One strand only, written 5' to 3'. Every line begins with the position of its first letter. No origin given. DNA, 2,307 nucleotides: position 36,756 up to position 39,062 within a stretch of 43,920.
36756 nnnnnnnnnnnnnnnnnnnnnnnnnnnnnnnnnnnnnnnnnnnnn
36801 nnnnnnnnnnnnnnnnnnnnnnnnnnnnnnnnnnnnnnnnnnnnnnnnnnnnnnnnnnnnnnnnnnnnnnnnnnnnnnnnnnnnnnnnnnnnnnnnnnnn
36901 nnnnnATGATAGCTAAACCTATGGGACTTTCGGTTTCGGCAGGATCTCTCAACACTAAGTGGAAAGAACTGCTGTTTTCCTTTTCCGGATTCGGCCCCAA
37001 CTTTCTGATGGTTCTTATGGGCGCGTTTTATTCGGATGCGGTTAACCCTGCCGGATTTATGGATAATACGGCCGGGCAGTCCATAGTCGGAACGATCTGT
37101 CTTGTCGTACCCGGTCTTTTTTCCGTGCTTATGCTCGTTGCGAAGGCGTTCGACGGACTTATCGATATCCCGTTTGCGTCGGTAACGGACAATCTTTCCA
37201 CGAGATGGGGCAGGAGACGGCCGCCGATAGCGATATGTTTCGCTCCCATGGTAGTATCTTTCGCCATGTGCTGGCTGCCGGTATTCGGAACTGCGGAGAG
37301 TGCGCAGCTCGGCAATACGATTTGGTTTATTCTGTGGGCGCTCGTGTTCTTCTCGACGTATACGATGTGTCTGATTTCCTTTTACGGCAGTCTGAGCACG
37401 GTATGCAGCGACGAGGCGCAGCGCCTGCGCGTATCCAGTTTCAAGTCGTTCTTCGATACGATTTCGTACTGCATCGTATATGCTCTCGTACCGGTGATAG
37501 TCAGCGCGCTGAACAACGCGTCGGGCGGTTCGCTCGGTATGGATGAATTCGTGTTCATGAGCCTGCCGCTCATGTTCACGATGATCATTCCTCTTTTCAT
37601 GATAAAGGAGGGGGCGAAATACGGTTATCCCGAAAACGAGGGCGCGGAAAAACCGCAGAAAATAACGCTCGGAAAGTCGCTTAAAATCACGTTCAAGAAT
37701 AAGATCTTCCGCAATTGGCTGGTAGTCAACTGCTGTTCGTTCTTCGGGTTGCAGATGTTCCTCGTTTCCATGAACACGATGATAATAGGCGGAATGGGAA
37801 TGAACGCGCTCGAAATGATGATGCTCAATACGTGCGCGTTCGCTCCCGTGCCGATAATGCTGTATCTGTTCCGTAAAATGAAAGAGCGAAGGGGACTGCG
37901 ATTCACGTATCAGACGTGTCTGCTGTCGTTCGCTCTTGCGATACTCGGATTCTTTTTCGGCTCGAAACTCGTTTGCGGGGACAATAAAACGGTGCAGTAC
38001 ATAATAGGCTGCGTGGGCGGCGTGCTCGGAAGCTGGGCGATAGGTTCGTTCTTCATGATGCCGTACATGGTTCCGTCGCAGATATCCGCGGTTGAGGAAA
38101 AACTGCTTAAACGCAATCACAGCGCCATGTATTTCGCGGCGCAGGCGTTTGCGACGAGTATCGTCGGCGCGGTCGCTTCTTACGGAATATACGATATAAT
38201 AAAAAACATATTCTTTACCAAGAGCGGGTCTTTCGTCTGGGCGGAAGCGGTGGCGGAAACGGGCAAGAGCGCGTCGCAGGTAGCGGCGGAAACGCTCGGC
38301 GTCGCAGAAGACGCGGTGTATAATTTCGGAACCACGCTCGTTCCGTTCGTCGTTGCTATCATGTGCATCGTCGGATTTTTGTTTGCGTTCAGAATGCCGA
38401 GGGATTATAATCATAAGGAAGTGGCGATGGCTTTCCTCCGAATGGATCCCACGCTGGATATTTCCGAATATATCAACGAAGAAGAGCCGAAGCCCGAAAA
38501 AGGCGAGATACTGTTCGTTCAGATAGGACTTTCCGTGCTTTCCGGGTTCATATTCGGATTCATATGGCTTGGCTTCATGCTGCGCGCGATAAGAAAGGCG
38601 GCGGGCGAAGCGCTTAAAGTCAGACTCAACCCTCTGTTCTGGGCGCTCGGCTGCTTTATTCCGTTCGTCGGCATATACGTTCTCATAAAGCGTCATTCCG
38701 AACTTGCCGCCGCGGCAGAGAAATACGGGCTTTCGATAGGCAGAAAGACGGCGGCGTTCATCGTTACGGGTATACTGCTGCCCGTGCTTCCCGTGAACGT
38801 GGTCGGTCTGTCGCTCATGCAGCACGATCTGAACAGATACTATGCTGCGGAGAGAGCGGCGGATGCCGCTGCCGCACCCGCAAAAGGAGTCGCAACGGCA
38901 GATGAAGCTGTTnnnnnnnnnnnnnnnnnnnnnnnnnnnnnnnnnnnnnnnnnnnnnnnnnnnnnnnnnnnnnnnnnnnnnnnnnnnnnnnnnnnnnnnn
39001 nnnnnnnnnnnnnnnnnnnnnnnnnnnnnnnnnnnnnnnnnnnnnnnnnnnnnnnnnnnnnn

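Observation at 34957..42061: Translationally coupled operon combining adenylase-carrier, MelB/Mfsd2a-like transporter, two PlsC acyltransferases, ACP and an LRAT-PPTase fusion: a self-contained, possibly phase-variable lipid re-acylation system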

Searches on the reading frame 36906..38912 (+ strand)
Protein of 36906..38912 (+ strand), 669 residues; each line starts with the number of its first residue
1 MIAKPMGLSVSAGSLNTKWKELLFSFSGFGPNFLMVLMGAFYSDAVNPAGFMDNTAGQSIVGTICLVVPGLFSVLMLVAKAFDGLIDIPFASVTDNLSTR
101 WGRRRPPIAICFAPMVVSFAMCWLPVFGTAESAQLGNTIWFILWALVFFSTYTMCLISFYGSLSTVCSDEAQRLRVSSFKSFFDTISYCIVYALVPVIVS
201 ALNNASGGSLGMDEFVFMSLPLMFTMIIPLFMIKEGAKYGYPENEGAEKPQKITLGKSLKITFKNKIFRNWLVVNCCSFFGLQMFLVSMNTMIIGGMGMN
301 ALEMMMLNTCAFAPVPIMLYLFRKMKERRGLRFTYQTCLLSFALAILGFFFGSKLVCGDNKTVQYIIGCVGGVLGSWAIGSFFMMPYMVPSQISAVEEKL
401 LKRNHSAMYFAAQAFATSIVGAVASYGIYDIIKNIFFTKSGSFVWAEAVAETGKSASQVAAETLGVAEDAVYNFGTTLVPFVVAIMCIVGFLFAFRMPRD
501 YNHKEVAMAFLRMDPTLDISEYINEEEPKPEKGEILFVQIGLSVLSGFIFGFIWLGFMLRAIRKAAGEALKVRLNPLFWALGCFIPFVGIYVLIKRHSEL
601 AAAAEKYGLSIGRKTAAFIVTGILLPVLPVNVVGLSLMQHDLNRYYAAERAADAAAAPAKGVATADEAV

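Call 3: search_protein_families(library=pfam, proteins=[window:36906-38912:+], max_evalue=0.01)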
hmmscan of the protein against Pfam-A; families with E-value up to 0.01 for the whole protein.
window:36906-38912:+ (669 aa): 2 families
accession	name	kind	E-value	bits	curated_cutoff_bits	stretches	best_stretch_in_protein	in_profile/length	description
PF13347.12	MFS_2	-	9.8e-29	100.6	27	1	68-428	31-377/427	MFS/sugar transport protein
PF07690.21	MFS_1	-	3e-12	46.6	33.4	1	89-424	47-346/347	Major Facilitator Superfamily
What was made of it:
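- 36906..38915 (+): g2: MFS_2 (GPH family) transporter with a C-terminal extension of three transmembrane helices (669 aa). Pfam MFS_2 100.6 bits (call 3).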

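Call 5: search_protein_families(library=ncbifam, proteins=[window:36906-38912:+], max_evalue=0.001)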
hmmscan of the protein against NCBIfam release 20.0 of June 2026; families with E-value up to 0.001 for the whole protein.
window:36906-38912:+ (669 aa): 3 families
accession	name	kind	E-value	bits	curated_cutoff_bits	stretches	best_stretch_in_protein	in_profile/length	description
TIGR00792.1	gph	subfamily_domain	9e-15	54.3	231.35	1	66-424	38-370/437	glycoside-pentoside-hexuronide (GPH):cation symporter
NF007749.0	PRK10429.1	equivalog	2.5e-11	43.1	456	1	67-428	39-387/473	melibiose:sodium transporter MelB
NF007353.0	PRK09848.1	equivalog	1.6e-05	23.9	528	1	74-227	48-194/457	glucuronide transporter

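Call 35: search_solved_structures(query=window:36906-38912:+, max_evalue=0.01)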
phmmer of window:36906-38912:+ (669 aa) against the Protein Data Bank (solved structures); distinct sequences matched with E-value up to 0.01: 0.

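Call 43: find_homologous_proteins(query=window:36906-38912:+, max_evalue=0.00001)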
Query window:36906-38912:+ (669 aa): 1296 proteins with E <= 0.00001 among 8000 candidates; the best 120 are listed.
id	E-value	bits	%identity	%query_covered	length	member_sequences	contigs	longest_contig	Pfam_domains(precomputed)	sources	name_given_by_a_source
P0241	0.0e+0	1489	99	100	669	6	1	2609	PF13347.13,PF07690.22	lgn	-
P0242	0.0e+0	1067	73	98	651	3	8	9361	PF13347.13,PF07690.22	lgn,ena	-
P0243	0.0e+0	1067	74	95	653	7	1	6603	PF13347.13,PF07690.22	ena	-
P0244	0.0e+0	1043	72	95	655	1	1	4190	PF13347.13,PF07690.22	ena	-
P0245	0.0e+0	1032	71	95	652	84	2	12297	PF13347.13,PF07690.22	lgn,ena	-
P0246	0.0e+0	1030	70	95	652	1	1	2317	PF13347.13,PF07690.22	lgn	-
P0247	0.0e+0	1030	71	95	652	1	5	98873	PF13347.13,PF07690.22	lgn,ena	-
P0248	0.0e+0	1030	70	95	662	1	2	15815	PF13347.13,PF07690.22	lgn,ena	-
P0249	0.0e+0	1029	70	95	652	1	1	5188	PF13347.13,PF07690.22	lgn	-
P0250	0.0e+0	1028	70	95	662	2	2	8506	PF13347.13,PF07690.22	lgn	-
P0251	0.0e+0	1028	70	95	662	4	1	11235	PF13347.13,PF07690.22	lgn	-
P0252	0.0e+0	1027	70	96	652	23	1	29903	PF13347.13,PF07690.22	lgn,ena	-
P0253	3.0e-297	1006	69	95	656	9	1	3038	PF13347.13,PF07690.22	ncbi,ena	-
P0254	1.9e-290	983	73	88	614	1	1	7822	PF13347.13,PF07690.22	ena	-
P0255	2.7e-287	973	68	96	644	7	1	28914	PF13347.13,PF07690.22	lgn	-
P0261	1.5e-271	921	62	97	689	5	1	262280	PF13347.13,PF07690.22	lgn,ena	-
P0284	4.5e-243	827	58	96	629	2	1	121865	PF13347.13,PF07690.22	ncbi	-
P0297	4.4e-241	820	58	96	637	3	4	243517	PF13347.13,PF07690.22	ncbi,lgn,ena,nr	ncbi:MAG: MFS transporter [Clostridia bacterium]|nr:MFS transporter [Clostridia bacterium]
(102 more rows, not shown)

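Call 44: find_encoding_contigs(protein=P0297, flank=10000, max_places=2)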
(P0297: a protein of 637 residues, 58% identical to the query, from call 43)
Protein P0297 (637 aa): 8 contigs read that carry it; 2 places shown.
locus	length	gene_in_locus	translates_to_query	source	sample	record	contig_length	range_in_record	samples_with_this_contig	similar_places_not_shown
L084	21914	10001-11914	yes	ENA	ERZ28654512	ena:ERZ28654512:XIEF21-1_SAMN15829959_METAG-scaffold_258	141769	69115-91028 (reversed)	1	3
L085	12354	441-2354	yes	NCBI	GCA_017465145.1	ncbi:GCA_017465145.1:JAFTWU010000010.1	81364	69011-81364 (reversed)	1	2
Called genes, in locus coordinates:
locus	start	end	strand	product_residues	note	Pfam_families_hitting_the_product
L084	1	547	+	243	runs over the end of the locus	-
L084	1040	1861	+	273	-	PF13306:LRR_5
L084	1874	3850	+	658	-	PF13280:WYL, PF25583:WCX (weak), PF12799:LRR_4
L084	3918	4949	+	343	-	PF07733:DNA_pol3_alpha, PF17657:DNA_pol3_finger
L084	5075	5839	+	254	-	PF02463:SMC_N (faint), PF13175:AAA_15 (weak), PF13476:AAA_23, PF13175:AAA_15 (weak), PF13304:AAA_21 (weak)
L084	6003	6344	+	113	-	-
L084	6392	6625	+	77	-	-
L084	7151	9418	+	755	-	PF01381:HTH_3 (faint), PF12844:HTH_19 (weak), PF07883:Cupin_2, PF00501:AMP-binding, PF13193:AMP-binding_C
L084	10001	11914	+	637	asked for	PF07690:MFS_1 (weak), PF13347:MFS_2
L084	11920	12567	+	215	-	PF01553:Acyltransferase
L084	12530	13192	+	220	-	PF01553:Acyltransferase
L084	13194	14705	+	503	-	PF00501:AMP-binding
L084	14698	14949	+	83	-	PF00550:PP-binding (weak)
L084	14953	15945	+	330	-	PF04970:LRAT, PF01648:ACPS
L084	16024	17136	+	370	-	PF02129:Peptidase_S15, PF00561:Abhydrolase_1, PF12146:Hydrolase_4, PF12697:Abhydrolase_6 (faint)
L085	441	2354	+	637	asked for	PF07690:MFS_1 (weak), PF13347:MFS_2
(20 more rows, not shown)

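Call 45: find_encoding_contigs(protein=P0261, flank=10000, max_places=2)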
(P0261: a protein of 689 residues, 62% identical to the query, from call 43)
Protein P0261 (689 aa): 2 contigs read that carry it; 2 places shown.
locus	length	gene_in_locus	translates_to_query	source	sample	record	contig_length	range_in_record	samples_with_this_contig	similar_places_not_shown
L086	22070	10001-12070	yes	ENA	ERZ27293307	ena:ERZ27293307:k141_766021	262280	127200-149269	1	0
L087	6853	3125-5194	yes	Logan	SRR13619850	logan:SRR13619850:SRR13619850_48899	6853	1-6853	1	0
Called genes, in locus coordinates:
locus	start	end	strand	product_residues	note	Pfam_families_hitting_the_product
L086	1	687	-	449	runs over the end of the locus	PF01938:TRAM, PF21579:PabTrmU54_TRAM_dom (weak), PF05958:tRNA_U5-meth_tr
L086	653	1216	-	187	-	PF02870:Methyltransf_1N, PF01035:DNA_binding_1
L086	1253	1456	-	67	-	-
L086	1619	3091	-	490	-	-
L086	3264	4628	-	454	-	PF14501:HATPase_c_5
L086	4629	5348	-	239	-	PF00072:Response_reg, PF04397:LytTR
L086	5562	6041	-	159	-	-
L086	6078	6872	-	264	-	PF18978:DUF5714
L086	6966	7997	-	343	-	-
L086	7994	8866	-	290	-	PF00005:ABC_tran, PF13304:AAA_21 (weak)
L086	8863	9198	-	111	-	PF00392:GntR, PF13412:HTH_24 (faint)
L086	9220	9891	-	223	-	-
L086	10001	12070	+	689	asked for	PF07690:MFS_1, PF13347:MFS_2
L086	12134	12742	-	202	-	PF02525:Flavodoxin_2 (weak), PF03358:FMN_red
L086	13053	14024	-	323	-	PF12740:PETase (weak), PF01738:DLH (faint), PF02129:Peptidase_S15, PF00326:Peptidase_S9 (faint)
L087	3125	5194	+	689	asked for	PF07690:MFS_1, PF13347:MFS_2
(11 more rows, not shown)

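Call 46: find_encoding_contigs(protein=P0284, flank=10000, max_places=2)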
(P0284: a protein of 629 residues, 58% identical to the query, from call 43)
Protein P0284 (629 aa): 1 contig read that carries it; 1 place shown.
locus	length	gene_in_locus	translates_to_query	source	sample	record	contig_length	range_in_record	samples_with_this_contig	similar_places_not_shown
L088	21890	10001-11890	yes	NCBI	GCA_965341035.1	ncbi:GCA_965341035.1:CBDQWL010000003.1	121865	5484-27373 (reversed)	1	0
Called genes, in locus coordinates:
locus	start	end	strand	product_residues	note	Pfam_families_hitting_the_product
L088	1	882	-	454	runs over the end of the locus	PF00285:Citrate_synt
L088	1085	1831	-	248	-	PF00106:adh_short, PF08659:KR, PF23441:SDR, PF13561:adh_short_C2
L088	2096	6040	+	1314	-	-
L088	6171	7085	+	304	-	PF14659:Phage_int_SAM_3, PF00589:Phage_integrase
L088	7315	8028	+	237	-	-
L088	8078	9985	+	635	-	PF00501:AMP-binding, PF00550:PP-binding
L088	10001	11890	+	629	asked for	PF07690:MFS_1, PF13347:MFS_2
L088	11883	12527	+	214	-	PF01553:Acyltransferase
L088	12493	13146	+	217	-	PF01553:Acyltransferase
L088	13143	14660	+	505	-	PF00501:AMP-binding, PF23562:AMP-binding_C_3 (weak)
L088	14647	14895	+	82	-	PF00550:PP-binding (weak)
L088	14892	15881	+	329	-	PF04970:LRAT, PF01648:ACPS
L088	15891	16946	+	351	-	PF02129:Peptidase_S15, PF00561:Abhydrolase_1 (weak), PF12146:Hydrolase_4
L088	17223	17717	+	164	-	-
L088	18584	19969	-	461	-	PF00171:Aldedh, PF05893:LuxC (weak)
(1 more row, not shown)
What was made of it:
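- Linkage of the long MFS_2: it is mostly found inside this cluster (calls 44, 46).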

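Call 50: search_solved_structures(query=A3, max_evalue=1)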
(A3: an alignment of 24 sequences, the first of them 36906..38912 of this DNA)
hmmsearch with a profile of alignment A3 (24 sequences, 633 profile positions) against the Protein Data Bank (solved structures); distinct sequences matched with E-value up to 1: 1.
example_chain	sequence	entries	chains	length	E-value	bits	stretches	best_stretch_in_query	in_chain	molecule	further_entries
8yq5_E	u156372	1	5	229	0.29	12.8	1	477-606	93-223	de novo designed ion channel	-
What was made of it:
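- Closest known: MFSD2A. Different: Identity is only 11-15% in the structural alignments, and there is no sequence-level hit in the PDB (calls 35, 50). g2 carries an extra C-terminal module of three transmembrane helices.
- g2 has no sequence-level match to any solved transporter (calls 35, 50).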

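Call 59: predict_structure(alignment_id=A3)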
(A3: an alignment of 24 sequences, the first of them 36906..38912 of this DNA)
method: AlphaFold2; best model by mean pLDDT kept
length: 669 residues; sequences in the alignment: 24
mean_pLDDT: 80.7   pTM: 0.74
mean pLDDT of the five models: 80.7, 80.6, 77.4, 77.0, 76.5
residues with pLDDT >= 90: 142; 70-90: 433; 50-70: 70; < 50: 24
segments of 3 or more residues with pLDDT < 50: 1-9, 535-537, 569-571, 660-662
pLDDT, mean of each block of 10 residues (from residue 1): 41 75 88 88 81 72 81 86 82 73 85 95 89 89 92 86 75 76 80 81 80 88 93 76 61 75 87 94 87 86 80 74 85 93 92 90 88 83 82 80 75 87 87 91 86 84 91 91 96 93 85 83 66 49 54 75 68 65 80 88 86 86 76 79 80 65 49
secondary structure, 60 per line:
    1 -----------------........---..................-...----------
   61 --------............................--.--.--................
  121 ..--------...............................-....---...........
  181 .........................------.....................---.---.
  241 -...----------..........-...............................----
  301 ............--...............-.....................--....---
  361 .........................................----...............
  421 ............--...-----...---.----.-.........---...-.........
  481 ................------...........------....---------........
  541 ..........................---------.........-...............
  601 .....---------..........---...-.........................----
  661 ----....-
elements in order: H18-25 H29-46 H69-96 H105-122 H131-161 H163-166 H170-205 H212-232 H255-264 H266-296 H301-312 H315-329 H331-351 H354-357 H361-401 H406-432 E435-437 E443-445 H456-464 H474-496 H503-513 H520-523 H533-566 H576-584 H586-605 H615-624 H632-656 H665-668
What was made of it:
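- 36906..38915 (+): The AF2 model has pLDDT 80.7 (call 59).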

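Call 61: fold_search(model_id=the predicted structure, library=pdb)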
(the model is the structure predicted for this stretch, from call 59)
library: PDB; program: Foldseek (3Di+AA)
matches with E <= 10: 658; with E <= 0.001: 255
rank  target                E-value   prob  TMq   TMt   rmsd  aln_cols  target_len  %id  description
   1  9old                  4.1e-10  1.00  0.52  0.74   6.4       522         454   15  Crystal structure of alpha-NPG-bound D59C MelBSt (released 2026-02-04)
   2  7l16                  4.9e-10  1.00  0.52  0.73   5.6       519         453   15  Crystal structure of sugar-bound melibiose permease MelB (released 2021-08-04)
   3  9oli_A                9.8e-10  1.00  0.51  0.72   8.6       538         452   15  Crystal structure of the melibiose-bound melibiose transporter (released 2026-02-04)
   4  7mjs_X                1.1e-09  1.00  0.49  0.69   8.9       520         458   13  Single-Particle Cryo-EM Structure of Major Facilitator Superfamily Domain containing 2A in complex with LPC-18:3 (released 2021-06-16)
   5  8fq9                  2.2e-09  1.00  0.49  0.69   8.7       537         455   14  Crystal structure of a ligand-bound cation-site mutant D55C of a melibiose transporter (released 2024-06-05)
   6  8d2s_A                2.3e-09  1.00  0.53  0.72   5.7       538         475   11  Zebrafish MFSD2A isoform B in inward open ligand bound conformation (released 2023-05-10)
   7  8d2t_A                3.6e-09  1.00  0.54  0.76   4.8       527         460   12  Zebrafish MFSD2A isoform B in inward open ligand-free conformation (released 2023-05-10)
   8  8t60_A                6.1e-09  1.00  0.53  0.81   4.8       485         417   13  CryoEM structure of an inward-facing MelBSt at a Na(+)-bound and sugar low-affinity conformation (released 2024-02-28)
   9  4zow                  1.6e-07  1.00  0.44  0.70   5.9       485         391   13  Crystal structure of E. coli multidrug transporter MdfA in complex with chloramphenicol (released 2015-08-19)
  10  6oom                  2.5e-07  1.00  0.44  0.70   6.2       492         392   14  PROTEIN A (released 2019-09-04)
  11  6euq                  2.7e-07  1.00  0.45  0.72   5.8       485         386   14  MdfA(Q131R/L339E) (released 2018-08-08)
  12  7oix_B                3.0e-07  1.00  0.51  0.72   5.7       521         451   13  Structure of thermostable human MFSD2A in complex with thermostable human Sync2 (released 2022-06-01)
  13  8zoj_B                4.2e-07  1.00  0.45  0.69   6.0       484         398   15  The crystal structure of YegTK267A from the Nucleoside: H+ Symporter Family (released 2025-04-02)
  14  7n98                  4.6e-07  1.00  0.50  0.67   6.3       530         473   13  Cryo-EM structure of MFSD2A (released 2021-08-04)
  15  8zoj_A                6.4e-07  1.00  0.42  0.65   6.7       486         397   14  The crystal structure of YegTK267A from the Nucleoside: H+ Symporter Family (released 2025-04-02)
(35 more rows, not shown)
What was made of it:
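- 36906..38915 (+): The best Foldseek PDB hits are MelB and MFSD2A (call 61).
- On MFS_2 / GPH cation symporters (MelB, MFSD2A): The top 8 Foldseek hits are MelB and MFSD2A (call 61).
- Closest known: MFSD2A. Same: MelB and MFSD2A are its best structural matches, with E 4e-10 to 4e-9 and TM-score 0.69-0.81 normalised to the target (call 61).
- Folds: g2 matches MelB and MFSD2A best (call 61).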
